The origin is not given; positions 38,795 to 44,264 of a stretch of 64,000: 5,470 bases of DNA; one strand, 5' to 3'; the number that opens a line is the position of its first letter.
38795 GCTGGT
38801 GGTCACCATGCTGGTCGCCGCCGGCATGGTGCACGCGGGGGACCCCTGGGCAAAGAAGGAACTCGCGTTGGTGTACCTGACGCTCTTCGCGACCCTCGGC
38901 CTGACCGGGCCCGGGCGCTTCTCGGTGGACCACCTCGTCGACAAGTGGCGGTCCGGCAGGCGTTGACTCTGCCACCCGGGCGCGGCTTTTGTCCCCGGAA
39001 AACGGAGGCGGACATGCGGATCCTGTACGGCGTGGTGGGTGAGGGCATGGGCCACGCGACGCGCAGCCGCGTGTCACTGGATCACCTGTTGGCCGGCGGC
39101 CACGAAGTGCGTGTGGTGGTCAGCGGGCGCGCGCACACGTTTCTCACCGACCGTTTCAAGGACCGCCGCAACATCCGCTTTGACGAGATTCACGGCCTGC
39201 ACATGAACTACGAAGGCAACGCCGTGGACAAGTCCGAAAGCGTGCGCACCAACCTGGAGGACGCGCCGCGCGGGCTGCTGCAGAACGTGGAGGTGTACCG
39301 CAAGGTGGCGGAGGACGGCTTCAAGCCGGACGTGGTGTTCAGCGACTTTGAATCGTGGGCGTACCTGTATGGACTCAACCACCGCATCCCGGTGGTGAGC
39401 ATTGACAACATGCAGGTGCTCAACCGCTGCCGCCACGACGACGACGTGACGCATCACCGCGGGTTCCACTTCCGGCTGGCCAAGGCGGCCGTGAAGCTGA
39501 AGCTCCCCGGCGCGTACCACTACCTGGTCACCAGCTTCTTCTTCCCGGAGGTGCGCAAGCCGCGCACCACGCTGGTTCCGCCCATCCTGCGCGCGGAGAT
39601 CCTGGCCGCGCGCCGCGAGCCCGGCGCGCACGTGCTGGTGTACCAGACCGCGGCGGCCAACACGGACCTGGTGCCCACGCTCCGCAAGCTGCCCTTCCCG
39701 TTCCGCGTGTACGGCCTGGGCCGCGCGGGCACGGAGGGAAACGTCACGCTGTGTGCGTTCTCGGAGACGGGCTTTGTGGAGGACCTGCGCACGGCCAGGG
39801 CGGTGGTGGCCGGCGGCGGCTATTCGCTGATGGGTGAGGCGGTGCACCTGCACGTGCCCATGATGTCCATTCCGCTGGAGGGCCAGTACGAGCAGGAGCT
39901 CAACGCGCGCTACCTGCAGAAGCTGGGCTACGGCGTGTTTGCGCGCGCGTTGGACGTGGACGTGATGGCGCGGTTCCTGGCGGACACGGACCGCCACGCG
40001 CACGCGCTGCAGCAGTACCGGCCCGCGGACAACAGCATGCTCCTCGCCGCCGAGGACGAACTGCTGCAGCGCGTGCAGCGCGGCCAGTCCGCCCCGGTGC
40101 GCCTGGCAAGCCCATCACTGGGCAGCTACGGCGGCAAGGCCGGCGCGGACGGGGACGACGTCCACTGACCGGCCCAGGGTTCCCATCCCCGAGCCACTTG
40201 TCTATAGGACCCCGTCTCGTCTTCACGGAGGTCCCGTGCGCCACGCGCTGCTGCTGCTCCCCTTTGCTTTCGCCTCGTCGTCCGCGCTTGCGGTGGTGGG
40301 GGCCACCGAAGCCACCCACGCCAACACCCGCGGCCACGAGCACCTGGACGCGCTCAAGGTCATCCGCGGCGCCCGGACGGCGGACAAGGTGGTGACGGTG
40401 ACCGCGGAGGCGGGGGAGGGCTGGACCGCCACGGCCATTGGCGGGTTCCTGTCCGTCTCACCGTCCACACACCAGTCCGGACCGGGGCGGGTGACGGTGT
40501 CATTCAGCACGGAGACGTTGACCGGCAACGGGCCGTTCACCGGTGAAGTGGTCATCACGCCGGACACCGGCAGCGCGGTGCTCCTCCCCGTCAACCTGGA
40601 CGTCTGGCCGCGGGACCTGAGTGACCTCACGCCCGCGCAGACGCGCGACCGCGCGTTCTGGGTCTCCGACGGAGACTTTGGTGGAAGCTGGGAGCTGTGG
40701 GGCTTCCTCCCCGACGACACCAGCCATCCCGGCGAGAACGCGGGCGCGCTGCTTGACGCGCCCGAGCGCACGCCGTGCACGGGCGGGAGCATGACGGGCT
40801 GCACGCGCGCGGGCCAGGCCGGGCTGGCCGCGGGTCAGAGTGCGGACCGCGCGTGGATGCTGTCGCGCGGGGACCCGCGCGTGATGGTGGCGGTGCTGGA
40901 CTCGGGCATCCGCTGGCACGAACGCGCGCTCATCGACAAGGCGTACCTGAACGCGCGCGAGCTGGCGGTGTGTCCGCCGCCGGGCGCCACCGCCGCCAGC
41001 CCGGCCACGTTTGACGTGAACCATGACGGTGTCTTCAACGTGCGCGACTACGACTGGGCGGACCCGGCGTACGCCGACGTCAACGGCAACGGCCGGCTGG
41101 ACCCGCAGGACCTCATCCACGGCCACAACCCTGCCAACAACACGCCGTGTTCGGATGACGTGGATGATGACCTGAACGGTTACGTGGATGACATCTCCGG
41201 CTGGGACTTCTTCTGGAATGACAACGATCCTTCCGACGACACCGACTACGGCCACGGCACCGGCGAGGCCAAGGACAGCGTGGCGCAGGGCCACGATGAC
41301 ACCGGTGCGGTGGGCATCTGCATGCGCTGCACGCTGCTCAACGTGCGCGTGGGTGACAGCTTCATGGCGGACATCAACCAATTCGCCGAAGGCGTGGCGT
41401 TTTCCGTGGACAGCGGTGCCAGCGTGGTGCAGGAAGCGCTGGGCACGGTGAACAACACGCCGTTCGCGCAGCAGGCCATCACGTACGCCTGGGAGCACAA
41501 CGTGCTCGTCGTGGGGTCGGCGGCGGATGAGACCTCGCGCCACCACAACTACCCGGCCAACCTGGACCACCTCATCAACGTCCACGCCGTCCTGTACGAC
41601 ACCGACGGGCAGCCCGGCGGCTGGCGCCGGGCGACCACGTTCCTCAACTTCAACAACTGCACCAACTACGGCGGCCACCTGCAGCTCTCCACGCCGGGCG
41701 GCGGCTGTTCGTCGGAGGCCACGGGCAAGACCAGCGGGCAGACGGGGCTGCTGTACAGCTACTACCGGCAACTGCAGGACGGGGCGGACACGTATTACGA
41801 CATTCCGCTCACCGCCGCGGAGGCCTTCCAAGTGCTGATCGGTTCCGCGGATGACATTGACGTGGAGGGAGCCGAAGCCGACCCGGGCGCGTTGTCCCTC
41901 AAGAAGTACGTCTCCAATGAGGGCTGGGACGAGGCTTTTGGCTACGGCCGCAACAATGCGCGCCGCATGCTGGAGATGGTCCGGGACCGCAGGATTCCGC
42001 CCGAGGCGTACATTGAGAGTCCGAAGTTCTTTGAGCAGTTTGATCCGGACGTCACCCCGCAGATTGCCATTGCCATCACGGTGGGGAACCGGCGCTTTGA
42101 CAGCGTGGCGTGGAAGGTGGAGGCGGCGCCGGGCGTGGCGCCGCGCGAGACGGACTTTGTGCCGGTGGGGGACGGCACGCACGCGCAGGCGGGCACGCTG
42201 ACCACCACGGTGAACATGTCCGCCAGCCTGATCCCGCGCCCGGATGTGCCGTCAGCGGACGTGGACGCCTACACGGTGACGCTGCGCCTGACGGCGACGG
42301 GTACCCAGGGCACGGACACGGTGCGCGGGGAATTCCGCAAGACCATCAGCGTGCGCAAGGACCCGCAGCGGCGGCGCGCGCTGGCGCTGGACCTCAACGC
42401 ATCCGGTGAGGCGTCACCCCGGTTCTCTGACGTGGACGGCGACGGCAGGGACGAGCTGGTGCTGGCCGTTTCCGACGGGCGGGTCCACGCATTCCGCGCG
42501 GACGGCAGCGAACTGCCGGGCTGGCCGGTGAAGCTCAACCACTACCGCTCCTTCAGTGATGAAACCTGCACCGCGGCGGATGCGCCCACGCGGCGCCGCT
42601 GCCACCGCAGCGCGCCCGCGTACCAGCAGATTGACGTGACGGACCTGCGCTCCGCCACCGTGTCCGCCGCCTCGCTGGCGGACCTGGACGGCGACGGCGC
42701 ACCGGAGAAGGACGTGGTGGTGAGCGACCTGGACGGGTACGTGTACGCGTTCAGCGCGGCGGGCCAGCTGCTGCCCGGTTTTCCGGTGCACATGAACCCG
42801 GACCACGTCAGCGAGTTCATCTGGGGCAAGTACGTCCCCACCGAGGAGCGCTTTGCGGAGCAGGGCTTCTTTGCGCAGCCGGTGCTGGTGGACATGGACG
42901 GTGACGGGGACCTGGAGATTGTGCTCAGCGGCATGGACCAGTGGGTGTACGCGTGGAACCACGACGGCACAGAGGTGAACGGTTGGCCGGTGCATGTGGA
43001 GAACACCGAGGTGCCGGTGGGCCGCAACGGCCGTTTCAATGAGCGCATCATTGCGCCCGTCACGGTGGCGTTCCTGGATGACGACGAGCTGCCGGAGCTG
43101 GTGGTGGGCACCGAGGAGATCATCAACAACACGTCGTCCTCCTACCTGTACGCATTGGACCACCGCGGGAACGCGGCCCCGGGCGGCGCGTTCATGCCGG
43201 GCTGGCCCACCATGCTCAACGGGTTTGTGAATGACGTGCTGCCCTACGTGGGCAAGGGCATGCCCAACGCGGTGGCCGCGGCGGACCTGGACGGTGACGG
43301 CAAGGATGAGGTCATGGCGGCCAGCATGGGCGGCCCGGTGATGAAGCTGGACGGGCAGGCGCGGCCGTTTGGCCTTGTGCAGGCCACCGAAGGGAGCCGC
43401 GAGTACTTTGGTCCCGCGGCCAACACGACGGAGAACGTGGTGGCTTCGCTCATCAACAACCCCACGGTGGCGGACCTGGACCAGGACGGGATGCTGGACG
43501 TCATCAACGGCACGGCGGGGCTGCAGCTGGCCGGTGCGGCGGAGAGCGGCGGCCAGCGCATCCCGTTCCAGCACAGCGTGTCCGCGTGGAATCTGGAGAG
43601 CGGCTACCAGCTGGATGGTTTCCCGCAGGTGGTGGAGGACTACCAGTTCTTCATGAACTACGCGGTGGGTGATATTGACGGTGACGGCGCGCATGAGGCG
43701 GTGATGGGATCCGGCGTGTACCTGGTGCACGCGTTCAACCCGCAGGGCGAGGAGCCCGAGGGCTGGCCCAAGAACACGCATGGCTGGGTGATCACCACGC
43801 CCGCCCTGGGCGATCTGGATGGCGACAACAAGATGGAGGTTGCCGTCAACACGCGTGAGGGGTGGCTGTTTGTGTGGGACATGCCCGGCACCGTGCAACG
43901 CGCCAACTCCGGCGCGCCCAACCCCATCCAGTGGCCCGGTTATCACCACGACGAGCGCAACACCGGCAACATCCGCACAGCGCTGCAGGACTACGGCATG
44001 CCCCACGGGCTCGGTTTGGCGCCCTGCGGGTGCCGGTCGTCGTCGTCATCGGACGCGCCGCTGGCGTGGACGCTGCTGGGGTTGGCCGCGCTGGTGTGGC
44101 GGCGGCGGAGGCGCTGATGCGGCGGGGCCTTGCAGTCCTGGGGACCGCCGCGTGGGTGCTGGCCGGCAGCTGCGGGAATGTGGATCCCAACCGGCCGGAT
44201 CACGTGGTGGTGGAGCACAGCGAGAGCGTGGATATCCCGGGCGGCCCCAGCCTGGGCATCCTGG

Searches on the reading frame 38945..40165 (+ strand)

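Call 33: search_protein_families(library=pfam, proteins=[window:38945-40165:+], max_evalue=0.01)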
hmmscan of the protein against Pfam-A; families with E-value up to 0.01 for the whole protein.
window:38945-40165:+ (407 aa): 2 families
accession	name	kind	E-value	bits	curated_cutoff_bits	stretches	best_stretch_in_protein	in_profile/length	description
PF13528.12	Glyco_trans_1_3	-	6.2e-119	397.4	25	1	24-346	1-319/322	Glycosyl transferase family 1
PF04101.22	Glyco_tran_28_C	-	0.00037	21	22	1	277-334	65-124/166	Glycosyltransferase family 28 C-terminal domain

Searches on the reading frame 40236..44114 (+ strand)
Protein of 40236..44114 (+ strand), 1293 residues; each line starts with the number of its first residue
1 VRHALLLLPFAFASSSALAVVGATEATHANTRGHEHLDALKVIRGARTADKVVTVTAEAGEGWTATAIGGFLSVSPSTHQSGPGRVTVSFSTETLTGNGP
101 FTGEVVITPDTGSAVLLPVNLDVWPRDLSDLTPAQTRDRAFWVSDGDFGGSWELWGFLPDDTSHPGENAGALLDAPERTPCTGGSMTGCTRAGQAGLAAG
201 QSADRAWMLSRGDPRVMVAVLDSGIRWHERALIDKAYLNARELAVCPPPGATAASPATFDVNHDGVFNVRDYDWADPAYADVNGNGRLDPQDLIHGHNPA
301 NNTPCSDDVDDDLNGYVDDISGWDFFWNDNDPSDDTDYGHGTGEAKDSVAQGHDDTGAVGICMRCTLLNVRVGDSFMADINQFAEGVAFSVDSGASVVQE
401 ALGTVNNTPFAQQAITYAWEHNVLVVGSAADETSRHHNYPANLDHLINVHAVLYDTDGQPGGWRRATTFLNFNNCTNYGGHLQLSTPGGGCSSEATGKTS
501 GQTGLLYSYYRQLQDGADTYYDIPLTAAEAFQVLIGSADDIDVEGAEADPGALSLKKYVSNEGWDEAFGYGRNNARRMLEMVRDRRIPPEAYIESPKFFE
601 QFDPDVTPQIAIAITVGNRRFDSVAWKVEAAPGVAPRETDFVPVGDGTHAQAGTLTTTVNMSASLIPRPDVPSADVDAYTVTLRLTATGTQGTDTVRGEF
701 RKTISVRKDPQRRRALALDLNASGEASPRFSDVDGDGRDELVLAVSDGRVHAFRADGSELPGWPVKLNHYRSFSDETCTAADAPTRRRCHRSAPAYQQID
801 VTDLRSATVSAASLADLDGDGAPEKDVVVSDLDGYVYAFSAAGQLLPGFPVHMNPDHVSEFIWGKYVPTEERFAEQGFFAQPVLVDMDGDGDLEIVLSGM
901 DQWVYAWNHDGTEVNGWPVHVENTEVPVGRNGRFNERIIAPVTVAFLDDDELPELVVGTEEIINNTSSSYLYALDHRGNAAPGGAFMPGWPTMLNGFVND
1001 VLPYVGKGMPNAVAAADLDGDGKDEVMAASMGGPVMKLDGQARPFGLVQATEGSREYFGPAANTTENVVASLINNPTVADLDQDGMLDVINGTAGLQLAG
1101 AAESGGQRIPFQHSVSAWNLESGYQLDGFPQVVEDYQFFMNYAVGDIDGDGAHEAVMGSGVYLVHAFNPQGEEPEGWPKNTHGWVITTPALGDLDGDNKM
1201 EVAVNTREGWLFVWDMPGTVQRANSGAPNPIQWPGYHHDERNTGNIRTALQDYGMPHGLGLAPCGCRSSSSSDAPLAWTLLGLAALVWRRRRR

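Call 33: search_protein_families(library=pfam, proteins=[window:40236-44114:+], max_evalue=0.01)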
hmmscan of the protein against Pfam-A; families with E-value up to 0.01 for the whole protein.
window:40236-44114:+ (1293 aa): 6 families
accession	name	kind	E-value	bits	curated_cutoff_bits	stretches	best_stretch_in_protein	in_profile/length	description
PF13517.12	FG-GAP_3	-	2.4e-19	70.1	26.9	3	1146-1204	1-61/61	FG-GAP-like repeat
PF01839.29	FG-GAP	-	7.2e-14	51.7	22.1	1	1010-1033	2-25/37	FG-GAP repeat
PF00082.27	Peptidase_S8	-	2.9e-12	46.9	21.8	1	216-570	4-287/288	Subtilase family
PF25292.1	Beta-prop_CGLA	-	3.7e-12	46.8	26.8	0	1011-1041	32-62/316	Lambda-carrageenase beta-propeller domain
PF15907.11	Itfg2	-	7.7e-08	32.4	27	0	731-757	81-108/330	Integrin-alpha FG-GAP repeat-containing protein 2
PF14783.12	BBS2_Mid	-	0.0069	16.9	27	0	730-756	4-30/108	Ciliary BBSome complex subunit 2, middle region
